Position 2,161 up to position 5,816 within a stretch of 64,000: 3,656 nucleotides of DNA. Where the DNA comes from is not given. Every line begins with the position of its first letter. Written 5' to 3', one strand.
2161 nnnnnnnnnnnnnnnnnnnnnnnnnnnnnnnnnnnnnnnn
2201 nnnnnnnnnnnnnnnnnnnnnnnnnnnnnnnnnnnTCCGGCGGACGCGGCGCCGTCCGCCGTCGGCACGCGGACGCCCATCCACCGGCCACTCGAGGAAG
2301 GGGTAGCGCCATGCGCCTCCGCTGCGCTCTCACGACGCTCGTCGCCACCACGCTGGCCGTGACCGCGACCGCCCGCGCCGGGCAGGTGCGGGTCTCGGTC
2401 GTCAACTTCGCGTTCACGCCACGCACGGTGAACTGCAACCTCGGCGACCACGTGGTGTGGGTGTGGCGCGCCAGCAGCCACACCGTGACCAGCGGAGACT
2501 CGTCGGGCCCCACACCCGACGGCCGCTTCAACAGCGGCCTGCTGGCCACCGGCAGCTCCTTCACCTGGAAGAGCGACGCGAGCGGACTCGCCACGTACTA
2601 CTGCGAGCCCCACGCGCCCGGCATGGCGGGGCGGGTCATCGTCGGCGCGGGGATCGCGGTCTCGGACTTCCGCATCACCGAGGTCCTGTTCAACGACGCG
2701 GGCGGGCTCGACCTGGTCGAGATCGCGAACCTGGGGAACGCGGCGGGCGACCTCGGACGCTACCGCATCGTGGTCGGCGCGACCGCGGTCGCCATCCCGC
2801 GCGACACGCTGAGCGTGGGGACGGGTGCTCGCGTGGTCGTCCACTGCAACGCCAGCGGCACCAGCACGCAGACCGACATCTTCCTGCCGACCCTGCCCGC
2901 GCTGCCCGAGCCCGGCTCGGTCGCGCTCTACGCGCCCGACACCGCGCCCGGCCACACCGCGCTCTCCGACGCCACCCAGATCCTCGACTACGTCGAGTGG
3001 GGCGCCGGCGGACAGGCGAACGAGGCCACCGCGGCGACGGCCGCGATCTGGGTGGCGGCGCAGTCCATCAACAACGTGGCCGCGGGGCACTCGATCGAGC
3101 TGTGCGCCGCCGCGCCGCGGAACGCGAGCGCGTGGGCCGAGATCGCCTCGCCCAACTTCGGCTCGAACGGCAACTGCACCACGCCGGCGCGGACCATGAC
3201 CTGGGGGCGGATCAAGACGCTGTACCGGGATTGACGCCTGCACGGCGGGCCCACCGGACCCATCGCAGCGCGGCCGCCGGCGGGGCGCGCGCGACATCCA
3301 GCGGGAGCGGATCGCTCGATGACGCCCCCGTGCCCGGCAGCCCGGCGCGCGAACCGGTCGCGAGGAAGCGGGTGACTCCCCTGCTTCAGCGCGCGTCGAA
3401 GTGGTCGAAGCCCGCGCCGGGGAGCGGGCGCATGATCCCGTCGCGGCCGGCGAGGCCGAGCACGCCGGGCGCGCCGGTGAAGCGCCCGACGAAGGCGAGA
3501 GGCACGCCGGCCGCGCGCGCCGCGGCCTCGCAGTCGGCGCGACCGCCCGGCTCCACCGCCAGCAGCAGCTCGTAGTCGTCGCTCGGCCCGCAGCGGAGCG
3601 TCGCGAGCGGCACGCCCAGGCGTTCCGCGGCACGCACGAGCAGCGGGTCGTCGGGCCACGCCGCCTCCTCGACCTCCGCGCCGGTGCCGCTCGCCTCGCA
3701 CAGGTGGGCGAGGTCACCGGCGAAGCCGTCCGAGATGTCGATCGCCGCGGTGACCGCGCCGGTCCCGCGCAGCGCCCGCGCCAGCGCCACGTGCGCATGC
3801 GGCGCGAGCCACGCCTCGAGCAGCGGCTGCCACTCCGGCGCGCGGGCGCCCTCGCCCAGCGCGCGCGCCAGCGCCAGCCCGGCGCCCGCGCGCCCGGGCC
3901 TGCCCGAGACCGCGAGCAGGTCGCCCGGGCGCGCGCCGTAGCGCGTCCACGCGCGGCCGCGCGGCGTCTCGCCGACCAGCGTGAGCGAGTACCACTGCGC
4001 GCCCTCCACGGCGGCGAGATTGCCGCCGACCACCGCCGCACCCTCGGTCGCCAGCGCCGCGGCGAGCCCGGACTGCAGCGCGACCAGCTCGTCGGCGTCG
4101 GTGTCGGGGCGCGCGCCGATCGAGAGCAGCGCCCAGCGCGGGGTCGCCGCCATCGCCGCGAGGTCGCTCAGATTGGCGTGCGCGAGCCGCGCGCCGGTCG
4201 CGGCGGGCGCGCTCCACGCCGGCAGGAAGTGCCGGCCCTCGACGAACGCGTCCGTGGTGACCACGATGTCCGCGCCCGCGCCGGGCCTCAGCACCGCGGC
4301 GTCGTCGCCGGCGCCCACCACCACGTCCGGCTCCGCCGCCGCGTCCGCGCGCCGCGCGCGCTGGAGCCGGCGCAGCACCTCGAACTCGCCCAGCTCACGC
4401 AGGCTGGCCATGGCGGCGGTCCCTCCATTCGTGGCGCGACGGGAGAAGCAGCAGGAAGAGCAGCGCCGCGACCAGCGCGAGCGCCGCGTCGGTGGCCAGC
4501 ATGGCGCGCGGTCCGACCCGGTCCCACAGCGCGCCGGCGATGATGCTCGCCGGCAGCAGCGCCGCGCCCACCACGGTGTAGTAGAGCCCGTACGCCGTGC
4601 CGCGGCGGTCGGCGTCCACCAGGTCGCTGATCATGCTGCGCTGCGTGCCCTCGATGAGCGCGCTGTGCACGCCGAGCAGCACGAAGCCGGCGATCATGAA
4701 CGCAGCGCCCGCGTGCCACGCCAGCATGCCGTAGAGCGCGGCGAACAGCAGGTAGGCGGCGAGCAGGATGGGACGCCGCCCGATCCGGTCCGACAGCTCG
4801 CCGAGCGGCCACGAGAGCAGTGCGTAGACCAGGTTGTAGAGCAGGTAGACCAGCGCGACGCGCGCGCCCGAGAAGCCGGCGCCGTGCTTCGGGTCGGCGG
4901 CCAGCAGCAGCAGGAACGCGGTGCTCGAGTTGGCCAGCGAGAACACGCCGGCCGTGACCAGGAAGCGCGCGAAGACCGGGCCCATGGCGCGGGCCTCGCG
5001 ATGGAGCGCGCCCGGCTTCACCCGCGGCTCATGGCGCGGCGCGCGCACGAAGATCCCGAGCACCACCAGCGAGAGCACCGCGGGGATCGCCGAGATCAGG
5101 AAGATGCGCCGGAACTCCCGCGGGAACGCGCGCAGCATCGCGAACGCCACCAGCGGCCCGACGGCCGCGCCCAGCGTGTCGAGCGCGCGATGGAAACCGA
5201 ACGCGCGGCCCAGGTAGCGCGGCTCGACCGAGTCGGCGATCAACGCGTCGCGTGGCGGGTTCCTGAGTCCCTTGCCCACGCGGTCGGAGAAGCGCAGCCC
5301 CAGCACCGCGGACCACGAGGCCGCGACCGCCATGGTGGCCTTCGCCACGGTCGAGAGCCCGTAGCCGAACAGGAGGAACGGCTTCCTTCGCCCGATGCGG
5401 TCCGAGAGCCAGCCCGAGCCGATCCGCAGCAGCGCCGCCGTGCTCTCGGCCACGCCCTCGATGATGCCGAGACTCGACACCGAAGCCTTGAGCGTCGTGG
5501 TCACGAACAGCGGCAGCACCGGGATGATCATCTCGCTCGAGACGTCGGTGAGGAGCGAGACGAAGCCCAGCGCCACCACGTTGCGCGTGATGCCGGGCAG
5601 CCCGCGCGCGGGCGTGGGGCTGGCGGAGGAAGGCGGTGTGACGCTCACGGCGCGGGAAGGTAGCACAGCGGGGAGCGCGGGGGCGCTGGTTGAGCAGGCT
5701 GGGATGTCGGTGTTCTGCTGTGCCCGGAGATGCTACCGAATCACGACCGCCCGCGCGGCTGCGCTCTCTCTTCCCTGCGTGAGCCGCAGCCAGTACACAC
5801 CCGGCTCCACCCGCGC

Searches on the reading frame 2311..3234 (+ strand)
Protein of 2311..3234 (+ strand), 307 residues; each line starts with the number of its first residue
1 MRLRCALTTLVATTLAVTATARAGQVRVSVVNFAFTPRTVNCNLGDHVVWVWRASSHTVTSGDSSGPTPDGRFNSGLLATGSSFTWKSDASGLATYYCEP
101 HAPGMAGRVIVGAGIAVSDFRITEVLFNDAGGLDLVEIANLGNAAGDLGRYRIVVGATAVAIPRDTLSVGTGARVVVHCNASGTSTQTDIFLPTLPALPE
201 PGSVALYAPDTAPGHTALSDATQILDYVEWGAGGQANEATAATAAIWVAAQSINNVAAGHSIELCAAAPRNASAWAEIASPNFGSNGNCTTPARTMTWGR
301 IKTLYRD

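Call 15: search_protein_families(library=pfam, proteins=[window:2311-3234:+], max_evalue=0.001)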
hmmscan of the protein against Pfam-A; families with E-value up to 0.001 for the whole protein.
window:2311-3234:+ (307 aa): 2 families
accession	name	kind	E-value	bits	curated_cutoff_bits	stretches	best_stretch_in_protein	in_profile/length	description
PF00127.26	Copper-bind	-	1.2e-07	32.5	21.2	1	28-111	7-98/99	Copper binding proteins, plastocyanin/azurin family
PF00932.25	LTD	-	0.0007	20.4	34.3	0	118-183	6-73/109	Lamin Tail Domain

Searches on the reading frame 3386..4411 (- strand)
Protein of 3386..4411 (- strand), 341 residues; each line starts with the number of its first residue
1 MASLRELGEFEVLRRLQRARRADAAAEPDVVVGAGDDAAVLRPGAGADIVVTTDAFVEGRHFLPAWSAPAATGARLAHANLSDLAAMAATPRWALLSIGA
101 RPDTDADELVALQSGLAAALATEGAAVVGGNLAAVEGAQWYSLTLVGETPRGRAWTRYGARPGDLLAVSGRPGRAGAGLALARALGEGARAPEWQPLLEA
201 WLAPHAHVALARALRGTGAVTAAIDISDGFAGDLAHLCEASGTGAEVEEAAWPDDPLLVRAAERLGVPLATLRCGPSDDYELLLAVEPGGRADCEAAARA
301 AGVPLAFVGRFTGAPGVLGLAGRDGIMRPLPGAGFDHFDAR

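Call 15: search_protein_families(library=pfam, proteins=[window:3386-4411:-], max_evalue=0.001)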
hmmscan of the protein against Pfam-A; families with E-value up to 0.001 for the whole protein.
window:3386-4411:- (341 aa): 2 families
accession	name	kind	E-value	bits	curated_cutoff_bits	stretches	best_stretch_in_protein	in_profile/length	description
PF00586.29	AIRS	-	6.7e-21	75.3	24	1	35-148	1-111/112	AIR synthase related protein, N-terminal domain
PF02769.27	AIRS_C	-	2.1e-13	51.2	23.1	1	161-315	1-149/156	AIR synthase related protein, C-terminal domain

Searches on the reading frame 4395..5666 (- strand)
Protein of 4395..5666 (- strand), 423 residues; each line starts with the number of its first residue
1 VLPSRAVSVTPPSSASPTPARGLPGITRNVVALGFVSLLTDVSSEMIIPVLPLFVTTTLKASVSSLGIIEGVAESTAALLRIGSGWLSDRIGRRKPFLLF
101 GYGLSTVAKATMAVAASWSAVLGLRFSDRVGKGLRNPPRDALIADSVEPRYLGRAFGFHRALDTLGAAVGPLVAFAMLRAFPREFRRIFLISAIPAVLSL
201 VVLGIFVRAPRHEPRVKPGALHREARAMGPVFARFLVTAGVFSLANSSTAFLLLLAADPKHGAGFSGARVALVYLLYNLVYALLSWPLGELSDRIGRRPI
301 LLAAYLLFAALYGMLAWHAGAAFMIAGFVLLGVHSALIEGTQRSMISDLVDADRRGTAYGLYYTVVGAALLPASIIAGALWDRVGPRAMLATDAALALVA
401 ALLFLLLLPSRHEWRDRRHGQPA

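Call 15: search_protein_families(library=pfam, proteins=[window:4395-5666:-], max_evalue=0.001)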
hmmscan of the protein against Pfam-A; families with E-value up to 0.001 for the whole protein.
window:4395-5666:- (423 aa): 4 families
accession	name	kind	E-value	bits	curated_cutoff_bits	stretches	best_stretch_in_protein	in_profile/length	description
PF07690.21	MFS_1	-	7e-52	176.9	33.4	2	34-252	2-224/347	Major Facilitator Superfamily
PF05977.19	MFS_3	-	5.6e-07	28.8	27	1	54-406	35-393/524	Transmembrane secretion effector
PF00083.30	Sugar_tr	-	6.1e-07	29.1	22.3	0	268-406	46-190/452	Sugar (and other) transporter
PF12832.13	MFS_1_like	-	2.2e-05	24.1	25.2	0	52-387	23-368/373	MFS_1 like family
